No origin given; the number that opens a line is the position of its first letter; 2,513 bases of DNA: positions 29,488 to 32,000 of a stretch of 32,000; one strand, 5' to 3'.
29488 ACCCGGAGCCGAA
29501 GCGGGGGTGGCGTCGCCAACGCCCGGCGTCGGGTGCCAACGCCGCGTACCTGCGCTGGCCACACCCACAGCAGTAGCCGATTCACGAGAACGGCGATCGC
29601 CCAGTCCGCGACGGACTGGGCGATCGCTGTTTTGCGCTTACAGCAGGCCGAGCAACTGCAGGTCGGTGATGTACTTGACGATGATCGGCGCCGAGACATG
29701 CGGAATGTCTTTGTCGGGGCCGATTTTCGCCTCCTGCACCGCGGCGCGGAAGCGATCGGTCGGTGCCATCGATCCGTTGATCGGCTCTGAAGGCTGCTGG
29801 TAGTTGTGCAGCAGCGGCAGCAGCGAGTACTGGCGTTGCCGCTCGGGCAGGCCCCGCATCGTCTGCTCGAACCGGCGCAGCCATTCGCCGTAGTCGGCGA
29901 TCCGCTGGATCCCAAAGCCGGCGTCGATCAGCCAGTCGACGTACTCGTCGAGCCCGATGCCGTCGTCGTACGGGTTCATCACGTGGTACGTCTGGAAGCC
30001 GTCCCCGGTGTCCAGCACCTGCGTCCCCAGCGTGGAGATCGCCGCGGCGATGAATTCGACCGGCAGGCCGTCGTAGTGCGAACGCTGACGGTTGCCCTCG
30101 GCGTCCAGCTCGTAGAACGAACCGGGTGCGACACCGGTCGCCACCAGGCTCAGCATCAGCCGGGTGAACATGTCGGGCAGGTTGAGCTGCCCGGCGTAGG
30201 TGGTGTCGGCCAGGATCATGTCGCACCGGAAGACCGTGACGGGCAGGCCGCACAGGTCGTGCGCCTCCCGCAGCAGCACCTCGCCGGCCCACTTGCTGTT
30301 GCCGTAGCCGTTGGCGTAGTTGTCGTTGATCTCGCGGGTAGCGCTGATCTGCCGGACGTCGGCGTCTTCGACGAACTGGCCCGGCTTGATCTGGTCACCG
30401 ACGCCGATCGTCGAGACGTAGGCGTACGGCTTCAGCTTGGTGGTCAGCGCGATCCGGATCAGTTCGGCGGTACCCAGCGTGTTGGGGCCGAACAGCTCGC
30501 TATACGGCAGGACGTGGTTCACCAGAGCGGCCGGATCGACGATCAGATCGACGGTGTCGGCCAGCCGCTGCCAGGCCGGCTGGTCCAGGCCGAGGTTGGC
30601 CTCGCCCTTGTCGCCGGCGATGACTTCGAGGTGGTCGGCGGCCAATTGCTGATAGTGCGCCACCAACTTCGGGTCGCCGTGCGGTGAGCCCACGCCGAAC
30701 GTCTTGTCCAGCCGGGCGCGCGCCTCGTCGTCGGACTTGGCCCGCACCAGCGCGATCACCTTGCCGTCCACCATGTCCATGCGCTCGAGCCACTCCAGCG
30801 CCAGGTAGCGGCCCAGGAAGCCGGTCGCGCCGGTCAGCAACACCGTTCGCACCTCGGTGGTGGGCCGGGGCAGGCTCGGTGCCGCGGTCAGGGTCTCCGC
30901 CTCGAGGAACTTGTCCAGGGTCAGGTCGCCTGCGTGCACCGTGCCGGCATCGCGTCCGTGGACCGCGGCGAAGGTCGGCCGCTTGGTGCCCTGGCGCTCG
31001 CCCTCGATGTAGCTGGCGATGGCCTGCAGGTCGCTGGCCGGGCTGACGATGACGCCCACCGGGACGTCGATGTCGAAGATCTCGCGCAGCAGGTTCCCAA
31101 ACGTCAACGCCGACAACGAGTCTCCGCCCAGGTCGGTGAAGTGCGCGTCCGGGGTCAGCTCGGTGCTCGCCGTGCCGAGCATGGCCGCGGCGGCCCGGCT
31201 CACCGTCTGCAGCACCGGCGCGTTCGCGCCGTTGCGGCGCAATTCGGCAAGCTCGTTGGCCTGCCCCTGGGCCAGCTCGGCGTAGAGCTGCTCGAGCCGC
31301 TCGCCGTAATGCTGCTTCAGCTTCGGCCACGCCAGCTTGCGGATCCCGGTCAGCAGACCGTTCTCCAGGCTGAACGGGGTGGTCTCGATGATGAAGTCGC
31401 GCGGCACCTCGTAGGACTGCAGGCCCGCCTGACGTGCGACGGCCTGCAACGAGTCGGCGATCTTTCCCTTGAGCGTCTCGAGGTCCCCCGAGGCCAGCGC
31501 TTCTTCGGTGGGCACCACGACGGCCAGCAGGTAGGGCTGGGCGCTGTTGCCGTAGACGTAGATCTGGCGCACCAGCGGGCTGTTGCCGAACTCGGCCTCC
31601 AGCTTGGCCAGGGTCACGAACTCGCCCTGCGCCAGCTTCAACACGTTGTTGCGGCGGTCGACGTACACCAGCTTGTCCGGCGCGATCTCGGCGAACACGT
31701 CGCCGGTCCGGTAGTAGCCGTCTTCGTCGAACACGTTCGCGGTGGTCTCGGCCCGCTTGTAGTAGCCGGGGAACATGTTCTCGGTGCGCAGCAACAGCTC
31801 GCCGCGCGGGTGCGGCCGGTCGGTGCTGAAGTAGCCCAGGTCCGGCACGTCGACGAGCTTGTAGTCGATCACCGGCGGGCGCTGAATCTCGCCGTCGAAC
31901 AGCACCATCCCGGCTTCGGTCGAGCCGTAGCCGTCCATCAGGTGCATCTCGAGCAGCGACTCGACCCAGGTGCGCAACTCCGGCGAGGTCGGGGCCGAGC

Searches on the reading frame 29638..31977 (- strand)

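Call 53: search_protein_families(library=pfam, proteins=[window:29638-31977:-], max_evalue=0.0001)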
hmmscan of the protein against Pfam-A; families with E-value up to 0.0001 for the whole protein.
window:29638-31977:- (779 aa): 4 families
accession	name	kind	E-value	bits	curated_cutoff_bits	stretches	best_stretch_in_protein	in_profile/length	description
PF07993.18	NAD_binding_4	-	2.5e-59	200.9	20.1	1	381-647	1-258/258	Male sterility protein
PF00550.31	PP-binding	-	1.1e-10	42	20.8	1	258-324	2-67/67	Phosphopantetheine attachment site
PF01370.27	Epimerase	-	3.2e-09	37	20.9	1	379-586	1-170/240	NAD dependent epimerase/dehydratase family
PF00501.34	AMP-binding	-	8.2e-05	22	29.9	0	4-73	305-384/384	AMP-binding enzyme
